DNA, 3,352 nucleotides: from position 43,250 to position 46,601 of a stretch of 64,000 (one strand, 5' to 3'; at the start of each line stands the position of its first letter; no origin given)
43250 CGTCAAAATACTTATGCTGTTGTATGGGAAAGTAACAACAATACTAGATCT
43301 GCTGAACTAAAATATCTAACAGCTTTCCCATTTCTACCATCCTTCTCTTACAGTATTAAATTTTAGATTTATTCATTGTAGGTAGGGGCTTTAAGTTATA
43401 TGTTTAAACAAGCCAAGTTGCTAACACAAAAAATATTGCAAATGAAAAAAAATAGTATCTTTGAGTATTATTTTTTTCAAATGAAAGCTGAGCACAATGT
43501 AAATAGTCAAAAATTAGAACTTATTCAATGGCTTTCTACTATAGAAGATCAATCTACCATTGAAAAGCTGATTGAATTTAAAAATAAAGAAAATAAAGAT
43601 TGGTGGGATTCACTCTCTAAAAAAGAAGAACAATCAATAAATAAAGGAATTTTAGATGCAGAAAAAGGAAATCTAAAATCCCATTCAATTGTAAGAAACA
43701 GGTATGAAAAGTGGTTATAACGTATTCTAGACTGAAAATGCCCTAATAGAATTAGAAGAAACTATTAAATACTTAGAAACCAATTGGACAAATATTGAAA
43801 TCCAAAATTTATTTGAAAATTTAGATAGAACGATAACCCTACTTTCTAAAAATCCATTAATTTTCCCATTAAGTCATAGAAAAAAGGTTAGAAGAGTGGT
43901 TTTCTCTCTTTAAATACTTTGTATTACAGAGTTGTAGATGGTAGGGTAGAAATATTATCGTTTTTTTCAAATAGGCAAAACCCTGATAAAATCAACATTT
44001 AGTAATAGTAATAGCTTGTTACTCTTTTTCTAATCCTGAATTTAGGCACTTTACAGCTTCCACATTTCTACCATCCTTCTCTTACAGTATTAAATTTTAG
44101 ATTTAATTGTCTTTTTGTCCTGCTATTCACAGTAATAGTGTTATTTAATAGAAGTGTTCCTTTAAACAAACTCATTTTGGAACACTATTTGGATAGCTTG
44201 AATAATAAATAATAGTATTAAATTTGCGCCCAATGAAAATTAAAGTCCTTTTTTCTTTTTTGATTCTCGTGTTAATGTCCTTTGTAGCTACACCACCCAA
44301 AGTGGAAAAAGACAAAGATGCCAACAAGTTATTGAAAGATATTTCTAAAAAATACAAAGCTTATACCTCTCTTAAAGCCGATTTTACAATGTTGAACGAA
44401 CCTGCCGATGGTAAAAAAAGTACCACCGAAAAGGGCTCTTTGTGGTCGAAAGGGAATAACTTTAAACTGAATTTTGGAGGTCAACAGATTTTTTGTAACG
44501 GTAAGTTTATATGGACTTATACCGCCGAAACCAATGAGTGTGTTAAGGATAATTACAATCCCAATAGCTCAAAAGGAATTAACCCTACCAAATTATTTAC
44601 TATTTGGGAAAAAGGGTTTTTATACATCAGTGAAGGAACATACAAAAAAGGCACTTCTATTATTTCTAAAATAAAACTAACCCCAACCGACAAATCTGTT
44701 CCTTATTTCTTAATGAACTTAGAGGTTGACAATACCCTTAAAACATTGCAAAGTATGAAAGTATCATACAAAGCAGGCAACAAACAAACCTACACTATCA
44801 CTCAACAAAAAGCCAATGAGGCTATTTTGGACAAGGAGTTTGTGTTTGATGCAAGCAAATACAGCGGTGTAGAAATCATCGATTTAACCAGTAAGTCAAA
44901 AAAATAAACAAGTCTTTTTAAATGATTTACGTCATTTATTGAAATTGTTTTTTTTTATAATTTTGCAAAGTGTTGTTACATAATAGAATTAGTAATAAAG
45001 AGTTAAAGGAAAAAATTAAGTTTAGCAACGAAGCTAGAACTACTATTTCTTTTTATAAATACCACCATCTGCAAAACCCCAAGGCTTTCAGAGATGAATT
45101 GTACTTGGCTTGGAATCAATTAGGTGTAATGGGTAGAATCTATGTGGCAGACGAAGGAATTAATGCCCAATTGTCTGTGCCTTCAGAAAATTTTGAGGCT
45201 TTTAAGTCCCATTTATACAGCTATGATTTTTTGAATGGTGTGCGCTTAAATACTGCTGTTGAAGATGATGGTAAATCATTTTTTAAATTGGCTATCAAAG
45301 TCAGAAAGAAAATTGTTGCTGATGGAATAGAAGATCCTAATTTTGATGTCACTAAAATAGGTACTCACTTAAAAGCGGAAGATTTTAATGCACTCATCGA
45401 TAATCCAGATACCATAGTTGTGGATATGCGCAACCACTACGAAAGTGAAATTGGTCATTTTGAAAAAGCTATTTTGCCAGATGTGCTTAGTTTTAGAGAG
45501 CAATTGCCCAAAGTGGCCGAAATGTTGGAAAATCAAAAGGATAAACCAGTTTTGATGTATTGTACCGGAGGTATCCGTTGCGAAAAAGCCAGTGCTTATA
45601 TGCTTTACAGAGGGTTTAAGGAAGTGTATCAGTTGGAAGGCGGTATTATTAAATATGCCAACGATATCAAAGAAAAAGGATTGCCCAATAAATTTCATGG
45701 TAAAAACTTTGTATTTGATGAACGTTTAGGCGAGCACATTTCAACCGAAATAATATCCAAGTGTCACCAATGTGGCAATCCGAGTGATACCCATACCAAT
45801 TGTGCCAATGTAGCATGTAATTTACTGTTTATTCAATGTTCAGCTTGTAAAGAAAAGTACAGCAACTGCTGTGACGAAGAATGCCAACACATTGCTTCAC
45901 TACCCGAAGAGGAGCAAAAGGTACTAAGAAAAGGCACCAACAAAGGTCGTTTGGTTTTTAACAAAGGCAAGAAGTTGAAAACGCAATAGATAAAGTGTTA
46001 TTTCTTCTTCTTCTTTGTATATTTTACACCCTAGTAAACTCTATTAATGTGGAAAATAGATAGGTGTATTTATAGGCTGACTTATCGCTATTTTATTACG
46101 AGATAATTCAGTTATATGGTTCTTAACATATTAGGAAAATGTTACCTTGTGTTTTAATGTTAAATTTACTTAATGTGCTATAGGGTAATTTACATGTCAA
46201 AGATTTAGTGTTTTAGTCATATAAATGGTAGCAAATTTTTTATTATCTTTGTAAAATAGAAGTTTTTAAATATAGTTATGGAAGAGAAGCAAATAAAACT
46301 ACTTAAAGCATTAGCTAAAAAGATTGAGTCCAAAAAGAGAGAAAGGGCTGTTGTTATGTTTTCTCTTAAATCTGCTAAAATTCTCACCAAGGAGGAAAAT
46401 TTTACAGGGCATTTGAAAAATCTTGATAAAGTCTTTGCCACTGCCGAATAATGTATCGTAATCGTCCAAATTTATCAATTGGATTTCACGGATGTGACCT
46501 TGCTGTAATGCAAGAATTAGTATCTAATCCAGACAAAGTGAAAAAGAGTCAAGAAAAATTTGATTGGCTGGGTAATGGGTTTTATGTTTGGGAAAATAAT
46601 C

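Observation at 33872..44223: About 10.3 kb accessory island inserted between ftsK and lolA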

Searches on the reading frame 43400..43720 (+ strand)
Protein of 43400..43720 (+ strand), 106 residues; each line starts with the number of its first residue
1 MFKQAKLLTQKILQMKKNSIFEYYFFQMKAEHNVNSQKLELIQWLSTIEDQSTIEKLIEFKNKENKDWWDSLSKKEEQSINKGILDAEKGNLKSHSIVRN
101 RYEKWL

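Call 5: search_protein_families(library=pfam, proteins=[window:43400-43720:+], max_evalue=0.01)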
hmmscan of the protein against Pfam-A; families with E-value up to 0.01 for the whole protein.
window:43400-43720:+ (106 aa): 0 families

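Call 15: search_protein_families(library=ncbifam, proteins=[window:43400-43720:+], max_evalue=0.1)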
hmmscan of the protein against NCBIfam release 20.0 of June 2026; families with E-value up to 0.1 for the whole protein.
window:43400-43720:+ (106 aa): 1 family
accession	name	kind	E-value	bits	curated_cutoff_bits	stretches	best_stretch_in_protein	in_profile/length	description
NF050811.1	RelB_ParD_antitoxin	subfamily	0.031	14.5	60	1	29-103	10-83/83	type II toxin-antitoxin system RelB/ParD family antitoxin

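Call 62: search_protein_families(library=phrogs, proteins=[window:43400-43720:+], max_evalue=0.01)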
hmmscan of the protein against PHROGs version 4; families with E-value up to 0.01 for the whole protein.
window:43400-43720:+ (106 aa): 1 family
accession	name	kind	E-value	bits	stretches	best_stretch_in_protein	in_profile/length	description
phrog_15449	-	unknown function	0.0058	17.9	0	6-33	32-59/69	-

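Call 63: search_protein_families(library=padloc, proteins=[window:43400-43720:+], max_evalue=0.01)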
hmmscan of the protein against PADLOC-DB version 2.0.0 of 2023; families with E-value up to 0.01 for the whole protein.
window:43400-43720:+ (106 aa): 0 families

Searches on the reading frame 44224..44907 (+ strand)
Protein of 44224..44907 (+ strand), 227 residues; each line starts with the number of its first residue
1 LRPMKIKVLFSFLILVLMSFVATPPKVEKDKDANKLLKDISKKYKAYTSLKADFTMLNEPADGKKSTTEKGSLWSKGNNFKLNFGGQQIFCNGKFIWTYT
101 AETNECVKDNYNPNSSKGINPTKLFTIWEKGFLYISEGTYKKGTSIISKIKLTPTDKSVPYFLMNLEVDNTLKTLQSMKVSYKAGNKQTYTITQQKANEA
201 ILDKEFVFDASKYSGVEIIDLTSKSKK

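Call 5: search_protein_families(library=pfam, proteins=[window:44224-44907:+], max_evalue=0.01)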
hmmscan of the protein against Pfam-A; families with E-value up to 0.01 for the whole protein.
window:44224-44907:+ (227 aa): 2 families
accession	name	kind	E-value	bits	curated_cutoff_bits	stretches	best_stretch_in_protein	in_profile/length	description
PF03548.22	LolA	-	1.3e-08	35.2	23.6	1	48-209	4-165/165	Outer membrane lipoprotein carrier protein LolA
PF16584.11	LolA_2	-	2.8e-05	24.5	26.8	1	48-134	26-107/152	Outer membrane lipoprotein carrier protein LolA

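Call 10: find_related_loci(query=window:44224-44907:+, collection=genome_contigs, flank=10000)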
Query window:44224-44907:+ (227 aa) in genome_contigs; peptide patterns used: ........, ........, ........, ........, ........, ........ (x = any residue, [..] = any of these).
305 stretches matched a pattern; 28 encode a relative of the query (tblastn E <= 1e-3); 28 distinct loci.
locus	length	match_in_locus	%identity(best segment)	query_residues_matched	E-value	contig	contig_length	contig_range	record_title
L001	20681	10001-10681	98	1-227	3e-148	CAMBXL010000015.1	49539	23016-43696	MAG: Chitinophaga pinensis isolate GE-03apr19-118 genome assembly, contig: GE-03apr19-C510, whole genome shotgun sequenc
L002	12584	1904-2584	98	1-227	3e-147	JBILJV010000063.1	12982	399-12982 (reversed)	MAG: Bacteroidia bacterium isolate ME2017-06-18_3300042864_group7_bin145 Rohwer_bin1034_scaffold_2928_c1, whole genome s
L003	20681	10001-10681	96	1-227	1e-144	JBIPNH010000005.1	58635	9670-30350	MAG: Bacteroidia bacterium isolate ME2018-05-07_3300042481_group8_bin7 Rohwer_bin1035_scaffold_42_c1, whole genome shotg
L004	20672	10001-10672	70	5-224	1e-99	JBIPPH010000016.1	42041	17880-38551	MAG: Bacteroidia bacterium isolate ME2015-07-03_3300042555_group6_bin23 Rohwer_bin1032_scaffold_231_c1, whole genome sho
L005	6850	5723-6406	69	1-224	6e-99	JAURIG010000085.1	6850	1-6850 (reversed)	MAG: Bacteroidota bacterium isolate SFB_657D_100_53 NODE_85_length_6850_cov_5.279787, whole genome shotgun sequence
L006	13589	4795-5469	65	2-222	8e-92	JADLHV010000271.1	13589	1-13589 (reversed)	MAG: Bacteroidia bacterium isolate SJ489 c_000001884718, whole genome shotgun sequence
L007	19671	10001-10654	64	3-223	3e-91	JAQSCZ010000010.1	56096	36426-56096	MAG: bacterium isolate U-2019 MAG006 NODE_119_length_56096_cov_7.707446, whole genome shotgun sequence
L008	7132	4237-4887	65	3-222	5e-91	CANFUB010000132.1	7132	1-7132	MAG: Bacteroidetes bacterium isolate Jr-16oct17-287 genome assembly, contig: Jr-16oct17-C20064, whole genome shotgun seq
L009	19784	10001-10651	66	3-222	8e-91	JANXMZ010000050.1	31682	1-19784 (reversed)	MAG: Bacteroidetes bacterium isolate 338R_concoct_99_sub 338R_k141_26867, whole genome shotgun sequence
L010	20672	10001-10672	62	4-222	8e-90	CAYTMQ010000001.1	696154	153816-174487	MAG TPA_asm: uncultured Chitinophaga sp. isolate SRP292972_co1_79 genome assembly, contig: NODE_11_length_696154_cov_9.6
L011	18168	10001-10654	65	3-222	8e-90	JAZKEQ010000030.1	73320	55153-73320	MAG: Bacteroidota bacterium isolate DC_HB_02_SPN181219-bin042 DCHB02SPN_B042_0_000000000030, whole genome shotgun sequen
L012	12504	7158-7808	64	3-222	2e-89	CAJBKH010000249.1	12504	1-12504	MAG: uncultured Bacteroidetes bacterium isolate Loc090116-8m_bin-0637 genome assembly, contig: bin-0637:249/402, whole g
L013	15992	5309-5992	63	4-226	4e-89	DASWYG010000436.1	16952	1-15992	MAG TPA_asm: Bacteroidia bacterium isolate SMAG_U3705 k141_507664, whole genome shotgun sequence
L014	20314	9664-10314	63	3-222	3e-88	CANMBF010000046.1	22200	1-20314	MAG: Bacteroidetes bacterium isolate ZE-17mar17-168 genome assembly, contig: ZE-17mar17-C1759, whole genome shotgun sequ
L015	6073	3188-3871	63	4-227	4e-87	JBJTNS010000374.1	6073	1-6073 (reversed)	MAG: Chitinophagaceae bacterium isolate samp_4450_semibin_108 samp_4450_2229031, whole genome shotgun sequence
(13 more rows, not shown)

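Call 15: search_protein_families(library=ncbifam, proteins=[L003:4962-6161:+], max_evalue=0.1)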
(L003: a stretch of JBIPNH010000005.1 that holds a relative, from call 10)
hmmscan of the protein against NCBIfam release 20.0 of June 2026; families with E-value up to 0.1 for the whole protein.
L003:4962-6161:+ (399 aa): 8 families
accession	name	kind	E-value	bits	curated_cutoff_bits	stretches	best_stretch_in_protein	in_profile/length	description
TIGR03597.1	GTPase_YqeH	equivalog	0.00062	19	297.4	1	13-66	128-179/361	ribosome biogenesis GTPase YqeH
NF003227.0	PRK04195.1-2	equivalog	0.0016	17.2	502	1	35-119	36-125/487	replication factor C large subunit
NF010469.0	PRK13894.1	subfamily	0.0055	16.1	508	1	18-65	125-172/320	conjugal transfer ATPase TrbB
TIGR02782.1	TrbB_P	equivalog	0.018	14.3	304.55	1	18-65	112-159/303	P-type conjugative transfer ATPase TrbB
TIGR02788.1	VirB11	equivalog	0.062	12.3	249.95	1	31-65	133-167/308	P-type DNA transfer ATPase VirB11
TIGR00231.1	small_GTP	domain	0.086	12.6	42.5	0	43-65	4-26/164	GTP-binding protein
NF008928.0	PRK12285.1-5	equivalog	0.087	11.3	891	0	224-259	175-210/530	tryptophan--tRNA ligase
NF011659.0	PRK15079.1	equivalog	0.094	11.4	540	0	35-122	43-127/334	murein tripeptide/oligopeptide ABC transporter ATP binding protein OppF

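Call 19: search_protein_families(library=pfam, proteins=[L003:4962-6161:+], max_evalue=0.1)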
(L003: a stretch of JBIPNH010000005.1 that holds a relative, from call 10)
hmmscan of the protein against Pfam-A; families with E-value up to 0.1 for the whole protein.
L003:4962-6161:+ (399 aa): 14 families
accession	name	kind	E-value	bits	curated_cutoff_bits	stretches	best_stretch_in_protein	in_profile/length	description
PF13635.12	DUF4143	-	5.8e-39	133.8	28.1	1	209-364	2-159/160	Domain of unknown function (DUF4143)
PF13173.12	AAA_14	-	2e-28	99.4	27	1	43-163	3-128/129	AAA domain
PF20720.3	nSTAND3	-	1.8e-05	24.9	27.2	1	36-105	11-73/155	Novel STAND NTPase 3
PF13401.12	AAA_22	-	8.1e-05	23.4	27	0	43-79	6-37/130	AAA domain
PF00004.35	AAA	-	0.0013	19.6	21.2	1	46-111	2-71/131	ATPase family associated with various cellular activities (AAA)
PF22720.1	SNaCT14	-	0.0033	18.2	27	0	181-223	34-74/186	Short NACHT-associated C-Terminal domain, family 14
PF13245.12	AAA_19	-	0.0052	17.4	25.1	0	39-68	8-37/134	AAA domain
PF03193.22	RsgA_GTPase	-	0.01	16.1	30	1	34-65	99-129/174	RsgA GTPase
PF00910.28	RNA_helicase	-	0.018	15.9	21.5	1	46-110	2-62/105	RNA helicase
PF13479.12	AAA_24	-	0.02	15.2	27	1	42-78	2-34/195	AAA domain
PF08279.18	HTH_11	-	0.031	14.6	25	1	236-265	14-43/55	HTH domain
PF00006.31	ATP-synt_ab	-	0.054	13.6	29.5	1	39-66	11-38/213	ATP synthase alpha/beta family, nucleotide-binding domain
PF13191.12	AAA_16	-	0.06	14.3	32.6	0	42-79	22-63/167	AAA ATPase domain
PF08477.19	Roc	-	0.091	13.4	27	0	45-65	2-22/119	Ras of Complex, Roc, domain of DAPkinase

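Call 63: search_protein_families(library=padloc, proteins=[L003:4962-6161:+], max_evalue=0.01)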
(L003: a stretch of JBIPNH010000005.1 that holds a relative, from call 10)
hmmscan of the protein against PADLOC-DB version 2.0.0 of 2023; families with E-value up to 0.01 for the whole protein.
L003:4962-6161:+ (399 aa): 8 families
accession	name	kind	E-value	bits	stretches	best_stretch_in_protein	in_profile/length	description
PDLC04789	PDC-S01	-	1.5e-159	529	1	25-396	1-373/375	-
PDLC04790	PDC-S01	-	9.3e-56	187.3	1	22-364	6-367/422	-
PDLC04787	PDC-S01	-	2.2e-45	153.3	1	27-360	11-353/412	-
PDLC04791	PDC-S01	-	1.3e-34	117.5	1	29-382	4-369/395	-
PDLC04788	PDC-S01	-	4.8e-19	66.6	2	40-178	17-165/448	-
PDLC04786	PDC-S01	-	1.8e-18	64.5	2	26-178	2-168/439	-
PDLC04792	PDC-S01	-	5.5e-12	43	1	29-165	4-153/452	-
PDLC04140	mad8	-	0.0012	16.4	1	34-74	19-52/314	mads_8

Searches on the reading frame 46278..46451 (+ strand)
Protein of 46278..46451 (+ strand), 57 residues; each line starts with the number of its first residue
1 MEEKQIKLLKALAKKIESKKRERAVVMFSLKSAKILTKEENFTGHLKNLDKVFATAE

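Call 82: search_protein_families(library=pfam, proteins=[window:46278-46451:+], max_evalue=0.01)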
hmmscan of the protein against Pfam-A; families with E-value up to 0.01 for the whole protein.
window:46278-46451:+ (57 aa): 1 family
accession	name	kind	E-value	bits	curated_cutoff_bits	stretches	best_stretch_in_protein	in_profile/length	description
PF24715.1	YxiF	-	0.0069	16.9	25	1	3-54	53-104/140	YxiF protein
